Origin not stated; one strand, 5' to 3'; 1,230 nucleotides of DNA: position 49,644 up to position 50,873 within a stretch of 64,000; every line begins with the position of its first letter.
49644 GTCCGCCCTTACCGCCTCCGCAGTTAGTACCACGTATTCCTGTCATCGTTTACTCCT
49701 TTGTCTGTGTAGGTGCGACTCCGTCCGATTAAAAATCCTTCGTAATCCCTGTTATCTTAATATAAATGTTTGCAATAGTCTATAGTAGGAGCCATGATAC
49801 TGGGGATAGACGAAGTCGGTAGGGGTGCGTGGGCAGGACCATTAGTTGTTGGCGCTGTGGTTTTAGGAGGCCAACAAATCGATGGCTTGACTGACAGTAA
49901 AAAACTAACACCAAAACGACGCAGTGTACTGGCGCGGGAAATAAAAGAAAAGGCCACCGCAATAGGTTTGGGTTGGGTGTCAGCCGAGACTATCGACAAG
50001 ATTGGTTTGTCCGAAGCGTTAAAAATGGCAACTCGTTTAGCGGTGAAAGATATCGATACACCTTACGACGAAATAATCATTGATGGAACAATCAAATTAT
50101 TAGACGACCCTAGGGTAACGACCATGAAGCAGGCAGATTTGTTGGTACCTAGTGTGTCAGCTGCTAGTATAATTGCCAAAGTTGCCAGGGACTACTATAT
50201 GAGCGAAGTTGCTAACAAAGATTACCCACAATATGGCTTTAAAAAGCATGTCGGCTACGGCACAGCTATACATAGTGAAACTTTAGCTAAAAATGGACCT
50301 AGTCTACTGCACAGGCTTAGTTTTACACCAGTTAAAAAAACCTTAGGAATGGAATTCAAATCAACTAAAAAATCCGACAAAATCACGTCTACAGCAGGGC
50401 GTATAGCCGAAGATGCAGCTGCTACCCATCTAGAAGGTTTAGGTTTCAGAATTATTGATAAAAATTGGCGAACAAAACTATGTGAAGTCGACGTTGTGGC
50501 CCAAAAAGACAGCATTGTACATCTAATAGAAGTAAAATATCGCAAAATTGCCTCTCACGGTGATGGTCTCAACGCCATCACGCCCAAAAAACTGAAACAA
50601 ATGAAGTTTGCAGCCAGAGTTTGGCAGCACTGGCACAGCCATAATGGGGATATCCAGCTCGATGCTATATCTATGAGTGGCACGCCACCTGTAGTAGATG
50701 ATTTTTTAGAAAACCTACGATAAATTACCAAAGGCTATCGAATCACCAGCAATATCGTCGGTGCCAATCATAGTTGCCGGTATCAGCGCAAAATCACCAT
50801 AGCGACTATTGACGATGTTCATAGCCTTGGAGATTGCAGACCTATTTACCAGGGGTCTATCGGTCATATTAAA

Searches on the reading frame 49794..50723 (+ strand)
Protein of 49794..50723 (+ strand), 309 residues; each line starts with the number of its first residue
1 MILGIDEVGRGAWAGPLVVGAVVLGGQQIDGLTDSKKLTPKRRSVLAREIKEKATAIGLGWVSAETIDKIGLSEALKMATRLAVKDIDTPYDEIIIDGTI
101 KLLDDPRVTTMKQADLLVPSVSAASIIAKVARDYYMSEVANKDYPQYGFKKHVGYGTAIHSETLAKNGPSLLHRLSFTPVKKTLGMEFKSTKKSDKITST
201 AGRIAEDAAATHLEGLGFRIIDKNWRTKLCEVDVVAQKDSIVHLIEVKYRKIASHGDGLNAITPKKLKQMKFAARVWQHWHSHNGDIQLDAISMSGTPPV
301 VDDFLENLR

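Call 10: find_related_loci(query=window:49794-50723:+, collection=genome_contigs, flank=6000)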
Query window:49794-50723:+ (309 aa) in genome_contigs; peptide patterns used: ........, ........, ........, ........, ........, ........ (x = any residue, [..] = any of these).
439 stretches matched a pattern; 403 encode a relative of the query (tblastn E <= 1e-3); the best 80 are kept; 80 distinct loci.
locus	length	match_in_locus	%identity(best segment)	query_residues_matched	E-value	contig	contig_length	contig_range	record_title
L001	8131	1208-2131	81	1-308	2e-163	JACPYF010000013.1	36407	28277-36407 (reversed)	MAG: Candidatus Saccharibacteria bacterium isolate NC_groundwater_856_Pr1_B-0.1um_45_9 Montesol18_Bp1_scaffold_555177, w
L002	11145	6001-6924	75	1-308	2e-156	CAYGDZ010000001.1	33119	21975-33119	MAG TPA_asm: uncultured Candidatus Saccharibacteria bacterium isolate ERP113451_co3_69 genome assembly, contig: NODE_895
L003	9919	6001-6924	76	1-308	7e-154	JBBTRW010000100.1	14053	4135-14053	MAG: Patescibacteria group bacterium isolate H51-bin111_1 H51_bin111_1_000000000100, whole genome shotgun sequence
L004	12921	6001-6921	73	1-308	5e-153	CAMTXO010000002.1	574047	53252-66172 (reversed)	MAG: uncultured Candidatus Saccharibacteria bacterium isolate G02_MAG_00009 genome assembly, contig: G02_MAG_00009_00000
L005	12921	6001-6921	71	1-308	2e-149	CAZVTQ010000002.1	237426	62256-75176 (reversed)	MAG TPA_asm: uncultured Candidatus Saccharibacteria bacterium isolate SRP292972_co3_73 genome assembly, contig: NODE_74_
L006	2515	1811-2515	73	1-236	3e-117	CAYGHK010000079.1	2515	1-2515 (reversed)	MAG TPA_asm: uncultured Candidatus Saccharibacteria bacterium isolate ERP113451_co1_206 genome assembly, contig: NODE_71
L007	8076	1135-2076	57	1-306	4e-109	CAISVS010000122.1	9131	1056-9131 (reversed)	uncultured bacterium isolate MJ111018A_bin-779 genome assembly, contig: bin-779:122/153, whole genome shotgun sequence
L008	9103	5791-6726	58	1-306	4e-108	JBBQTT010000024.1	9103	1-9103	MAG: Candidatus Saccharimonadales bacterium isolate Co_metawrap_1856 Cmw_1856_k141_23500386_length_9103_cov_15.9933, who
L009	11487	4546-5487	56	1-306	5e-108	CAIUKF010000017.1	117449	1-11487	uncultured bacterium isolate MJ110802A_bin-329 genome assembly, contig: bin-329:17/18, whole genome shotgun sequence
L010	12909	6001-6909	55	1-306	3e-107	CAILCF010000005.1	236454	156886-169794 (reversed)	uncultured bacterium isolate AM-lipid-01-D7_bin-1717 genome assembly, contig: bin-1717:5/5, whole genome shotgun sequenc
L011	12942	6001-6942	56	1-306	3e-107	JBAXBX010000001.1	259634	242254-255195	MAG: Candidatus Saccharibacteria bacterium isolate ELA178 MAG178_1, whole genome shotgun sequence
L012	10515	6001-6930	57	1-306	2e-107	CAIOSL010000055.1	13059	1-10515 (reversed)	uncultured bacterium isolate A14_bin-2522 genome assembly, contig: bin-2522:55/97, whole genome shotgun sequence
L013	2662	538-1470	57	1-306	4e-111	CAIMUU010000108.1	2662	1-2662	uncultured bacterium isolate Loclat_bin-01141 genome assembly, contig: bin-01141:108/111, whole genome shotgun sequence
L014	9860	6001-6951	57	1-305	8e-107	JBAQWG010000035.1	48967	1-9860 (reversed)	MAG: Candidatus Saccharimonadales bacterium isolate MFD12012_ilm_asm_bin23 k127_10732, whole genome shotgun sequence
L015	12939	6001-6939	56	1-306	3e-106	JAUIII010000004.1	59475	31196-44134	MAG: bacterium isolate Co_bin.251 NODE_3857_length_59475_cov_1.863197, whole genome shotgun sequence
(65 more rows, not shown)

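Call 29: find_homologous_proteins(query=window:49794-50720:+, max_evalue=1e-60)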
Query window:49794-50720:+ (309 aa): 5747 proteins with E <= 1e-60 among 8000 candidates; the best 120 are listed.
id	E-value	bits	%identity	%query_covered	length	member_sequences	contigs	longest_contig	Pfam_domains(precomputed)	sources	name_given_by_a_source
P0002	1.6e-200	683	100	100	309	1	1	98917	PF02021.24,PF01351.26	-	-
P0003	1.4e-161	555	81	100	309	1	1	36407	PF02021.24,PF01351.26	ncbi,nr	ncbi:ribonuclease HII [Candidatus Saccharibacteria bacterium]|nr:ribonuclease HII [Candidatus Saccha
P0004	7.2e-159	546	79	100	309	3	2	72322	PF02021.24,PF01351.26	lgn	-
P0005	7.6e-159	546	79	100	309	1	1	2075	PF02021.24,PF01351.26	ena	-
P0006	4.9e-153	527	77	100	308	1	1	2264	PF02021.24,PF01351.26,PF08378.18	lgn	-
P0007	3.1e-152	524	76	100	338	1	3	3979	PF02021.24,PF01351.26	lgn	-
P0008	4.2e-152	524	76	100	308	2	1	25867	PF02021.24,PF01351.26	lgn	-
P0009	3.1e-150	517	77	100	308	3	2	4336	PF02021.24,PF01351.26,PF08378.18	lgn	-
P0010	8.7e-150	516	74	100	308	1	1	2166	PF02021.24,PF01351.26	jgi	jgi:ribonuclease HII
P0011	1.2e-149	516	76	100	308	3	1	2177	PF02021.24,PF01351.26,PF08378.18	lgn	-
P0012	2.2e-149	515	76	100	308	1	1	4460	PF02021.24,PF01351.26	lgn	-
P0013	8.2e-149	513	75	100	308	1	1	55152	PF02021.24,PF01351.26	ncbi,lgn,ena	-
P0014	1.9e-147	508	75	100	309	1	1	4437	PF02021.24,PF01351.26,PF08378.18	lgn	-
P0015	2.4e-147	508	75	100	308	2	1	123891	PF02021.24,PF01351.26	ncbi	-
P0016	5.5e-147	507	75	100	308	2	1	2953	PF02021.24,PF01351.26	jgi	jgi:ribonuclease HII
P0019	1.3e-145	502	74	100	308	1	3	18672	PF02021.24,PF01351.26,PF08378.18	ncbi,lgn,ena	-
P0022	7.5e-144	497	74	100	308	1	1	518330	PF02021.24,PF01351.26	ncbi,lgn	-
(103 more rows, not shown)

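Call 30: find_encoding_contigs(protein=P0004, flank=3000, max_places=2)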
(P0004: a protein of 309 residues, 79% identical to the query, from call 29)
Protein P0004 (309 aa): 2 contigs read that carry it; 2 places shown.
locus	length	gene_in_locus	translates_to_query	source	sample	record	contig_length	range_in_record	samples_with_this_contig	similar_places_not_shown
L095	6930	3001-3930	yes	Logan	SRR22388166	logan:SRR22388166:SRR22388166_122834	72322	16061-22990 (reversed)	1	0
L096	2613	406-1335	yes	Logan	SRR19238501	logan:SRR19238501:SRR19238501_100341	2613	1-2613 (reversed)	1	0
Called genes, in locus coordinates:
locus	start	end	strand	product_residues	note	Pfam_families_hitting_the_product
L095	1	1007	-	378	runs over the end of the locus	PF00390:malic, PF03949:Malic_M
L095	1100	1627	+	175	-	PF01245:Ribosomal_L19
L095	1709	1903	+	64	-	-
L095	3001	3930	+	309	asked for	PF01351:RNase_HII, PF02021:UPF0102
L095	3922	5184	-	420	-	PF00817:IMS, PF11799:IMS_C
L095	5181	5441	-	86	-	-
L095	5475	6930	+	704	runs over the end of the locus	PF05649:Peptidase_M13_N, PF01431:Peptidase_M13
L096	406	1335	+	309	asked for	PF01351:RNase_HII, PF02021:UPF0102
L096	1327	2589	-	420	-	PF00817:IMS, PF11799:IMS_C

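Call 31: find_encoding_contigs(protein=P0008, flank=3000, max_places=1)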
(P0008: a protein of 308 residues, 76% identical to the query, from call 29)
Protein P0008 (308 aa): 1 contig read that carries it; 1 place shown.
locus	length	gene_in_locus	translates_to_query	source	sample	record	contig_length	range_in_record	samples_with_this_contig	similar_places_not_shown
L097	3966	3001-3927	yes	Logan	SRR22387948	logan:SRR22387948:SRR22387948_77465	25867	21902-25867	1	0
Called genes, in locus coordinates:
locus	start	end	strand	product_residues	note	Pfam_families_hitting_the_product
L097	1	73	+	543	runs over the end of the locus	PF00437:T2SSE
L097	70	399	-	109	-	-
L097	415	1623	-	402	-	PF00390:malic, PF03949:Malic_M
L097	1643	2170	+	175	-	PF01245:Ribosomal_L19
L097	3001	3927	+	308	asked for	PF01351:RNase_HII, PF02021:UPF0102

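Call 32: find_encoding_contigs(protein=P0013, flank=3000, max_places=1)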
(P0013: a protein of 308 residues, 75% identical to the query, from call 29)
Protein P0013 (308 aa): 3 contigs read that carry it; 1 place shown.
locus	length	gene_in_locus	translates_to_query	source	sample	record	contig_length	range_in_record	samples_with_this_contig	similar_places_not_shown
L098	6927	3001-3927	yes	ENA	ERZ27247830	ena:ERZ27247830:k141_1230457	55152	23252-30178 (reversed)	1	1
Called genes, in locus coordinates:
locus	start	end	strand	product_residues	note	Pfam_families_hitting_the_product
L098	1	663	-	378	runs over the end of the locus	PF00390:malic, PF03949:Malic_M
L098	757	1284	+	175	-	PF01245:Ribosomal_L19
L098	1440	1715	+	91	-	-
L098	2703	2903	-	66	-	-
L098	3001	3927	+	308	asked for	PF01351:RNase_HII, PF02021:UPF0102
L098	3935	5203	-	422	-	PF00817:IMS, PF11799:IMS_C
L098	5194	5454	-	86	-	-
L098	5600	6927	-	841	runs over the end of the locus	PF17900:Peptidase_M1_N, PF01433:Peptidase_M1, PF11838:ERAP1_C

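Call 33: find_encoding_contigs(protein=P0015, flank=3000, max_places=1)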
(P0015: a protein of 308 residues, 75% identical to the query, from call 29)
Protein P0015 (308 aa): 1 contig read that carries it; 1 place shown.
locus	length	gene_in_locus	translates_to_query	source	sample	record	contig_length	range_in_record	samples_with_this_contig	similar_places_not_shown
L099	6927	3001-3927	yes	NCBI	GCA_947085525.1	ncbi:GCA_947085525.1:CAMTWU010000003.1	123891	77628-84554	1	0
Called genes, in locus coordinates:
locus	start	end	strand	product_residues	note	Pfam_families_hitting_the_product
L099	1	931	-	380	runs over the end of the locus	PF00390:malic, PF03949:Malic_M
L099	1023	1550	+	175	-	PF01245:Ribosomal_L19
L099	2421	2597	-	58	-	-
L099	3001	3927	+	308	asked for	PF01351:RNase_HII, PF02021:UPF0102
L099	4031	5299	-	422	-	PF00817:IMS, PF11799:IMS_C (weak)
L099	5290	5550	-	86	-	-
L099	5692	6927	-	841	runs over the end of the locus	PF17900:Peptidase_M1_N, PF01433:Peptidase_M1, PF11838:ERAP1_C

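Call 34: find_encoding_contigs(protein=P0022, flank=3000, max_places=1)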
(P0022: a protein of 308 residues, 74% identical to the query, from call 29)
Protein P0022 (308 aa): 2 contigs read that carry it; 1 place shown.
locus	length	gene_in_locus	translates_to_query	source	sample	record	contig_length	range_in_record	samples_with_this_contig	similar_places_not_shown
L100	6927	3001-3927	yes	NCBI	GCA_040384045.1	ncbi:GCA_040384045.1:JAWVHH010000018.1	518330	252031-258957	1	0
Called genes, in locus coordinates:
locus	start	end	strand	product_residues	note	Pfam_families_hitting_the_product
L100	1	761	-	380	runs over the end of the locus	PF00390:malic, PF03949:Malic_M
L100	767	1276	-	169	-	-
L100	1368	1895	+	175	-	PF01245:Ribosomal_L19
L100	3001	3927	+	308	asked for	PF01351:RNase_HII, PF02021:UPF0102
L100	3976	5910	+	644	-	PF05649:Peptidase_M13_N, PF01431:Peptidase_M13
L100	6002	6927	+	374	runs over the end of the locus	PF08529:NusA_N, PF00575:S1, PF13184:KH_NusA_1st, PF26594:KH_NusA_2nd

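Call 35: find_encoding_contigs(protein=P0019, flank=3000, max_places=1)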
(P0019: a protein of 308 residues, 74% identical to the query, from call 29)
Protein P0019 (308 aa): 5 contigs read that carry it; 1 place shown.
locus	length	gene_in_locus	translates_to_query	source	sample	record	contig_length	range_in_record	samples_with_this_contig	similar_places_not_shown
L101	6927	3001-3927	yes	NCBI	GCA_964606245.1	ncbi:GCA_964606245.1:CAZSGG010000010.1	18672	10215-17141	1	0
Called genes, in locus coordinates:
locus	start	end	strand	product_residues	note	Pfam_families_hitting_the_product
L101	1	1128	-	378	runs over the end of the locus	PF00390:malic, PF03949:Malic_M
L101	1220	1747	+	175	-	PF01245:Ribosomal_L19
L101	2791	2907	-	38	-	-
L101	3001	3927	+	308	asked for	PF01351:RNase_HII, PF08378:NERD (weak), PF02021:UPF0102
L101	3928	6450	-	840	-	PF17900:Peptidase_M1_N, PF01433:Peptidase_M1, PF11838:ERAP1_C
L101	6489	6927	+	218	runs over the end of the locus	-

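Call 47: find_encoding_contigs(protein=P0002, flank=10000, max_places=1)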
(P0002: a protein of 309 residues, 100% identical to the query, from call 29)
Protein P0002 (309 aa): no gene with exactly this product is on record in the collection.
